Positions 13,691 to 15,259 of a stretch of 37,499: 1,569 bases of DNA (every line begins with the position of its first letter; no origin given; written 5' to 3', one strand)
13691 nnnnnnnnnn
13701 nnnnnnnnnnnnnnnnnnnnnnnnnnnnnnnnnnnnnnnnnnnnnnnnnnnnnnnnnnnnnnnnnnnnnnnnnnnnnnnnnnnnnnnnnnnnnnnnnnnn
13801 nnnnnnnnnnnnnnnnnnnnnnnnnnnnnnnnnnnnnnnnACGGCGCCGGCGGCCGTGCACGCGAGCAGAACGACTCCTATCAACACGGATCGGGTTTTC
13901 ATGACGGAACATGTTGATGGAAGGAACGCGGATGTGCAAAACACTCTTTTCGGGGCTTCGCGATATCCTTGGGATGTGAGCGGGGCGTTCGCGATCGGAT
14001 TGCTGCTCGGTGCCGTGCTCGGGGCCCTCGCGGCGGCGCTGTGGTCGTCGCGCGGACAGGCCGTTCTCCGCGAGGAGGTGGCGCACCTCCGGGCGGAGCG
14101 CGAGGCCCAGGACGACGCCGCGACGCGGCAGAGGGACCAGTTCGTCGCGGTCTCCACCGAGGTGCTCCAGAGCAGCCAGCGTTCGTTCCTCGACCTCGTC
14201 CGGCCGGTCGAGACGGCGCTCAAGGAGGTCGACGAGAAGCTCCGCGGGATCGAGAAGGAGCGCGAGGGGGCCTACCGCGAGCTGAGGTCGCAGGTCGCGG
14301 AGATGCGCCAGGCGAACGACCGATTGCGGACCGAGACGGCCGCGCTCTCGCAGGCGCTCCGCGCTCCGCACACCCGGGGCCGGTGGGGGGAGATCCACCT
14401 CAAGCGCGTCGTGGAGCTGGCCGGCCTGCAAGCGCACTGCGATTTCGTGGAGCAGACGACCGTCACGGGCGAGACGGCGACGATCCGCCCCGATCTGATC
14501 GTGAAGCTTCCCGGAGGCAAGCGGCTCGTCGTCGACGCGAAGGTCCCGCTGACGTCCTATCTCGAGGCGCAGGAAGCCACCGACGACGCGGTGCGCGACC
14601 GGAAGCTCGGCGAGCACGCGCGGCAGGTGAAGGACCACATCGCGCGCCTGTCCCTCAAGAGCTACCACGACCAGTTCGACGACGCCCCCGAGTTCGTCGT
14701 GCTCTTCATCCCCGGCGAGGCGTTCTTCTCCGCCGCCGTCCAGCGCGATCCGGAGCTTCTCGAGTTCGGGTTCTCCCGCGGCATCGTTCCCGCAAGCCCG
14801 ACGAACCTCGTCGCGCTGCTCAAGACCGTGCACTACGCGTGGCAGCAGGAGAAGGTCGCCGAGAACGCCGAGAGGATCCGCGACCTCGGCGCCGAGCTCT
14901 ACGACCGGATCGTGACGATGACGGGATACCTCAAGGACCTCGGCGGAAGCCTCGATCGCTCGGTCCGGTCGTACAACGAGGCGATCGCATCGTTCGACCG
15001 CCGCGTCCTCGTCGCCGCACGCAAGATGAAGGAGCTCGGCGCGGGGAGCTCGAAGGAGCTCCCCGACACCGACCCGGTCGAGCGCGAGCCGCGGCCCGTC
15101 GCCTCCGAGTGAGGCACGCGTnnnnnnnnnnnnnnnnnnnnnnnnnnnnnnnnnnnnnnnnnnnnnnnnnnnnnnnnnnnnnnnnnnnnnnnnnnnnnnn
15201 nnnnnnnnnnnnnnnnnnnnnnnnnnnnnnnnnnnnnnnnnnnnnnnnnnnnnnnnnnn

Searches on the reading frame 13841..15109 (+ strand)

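Call 54: search_protein_families(library=pfam, max_evalue=0.001, proteins=[window:13841-15109:+])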
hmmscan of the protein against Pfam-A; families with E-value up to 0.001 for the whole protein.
window:13841-15109:+ (423 aa): 1 family
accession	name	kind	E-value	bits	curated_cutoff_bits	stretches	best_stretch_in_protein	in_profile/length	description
PF02646.22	RmuC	-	4.7e-97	325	26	1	118-405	5-290/291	RmuC family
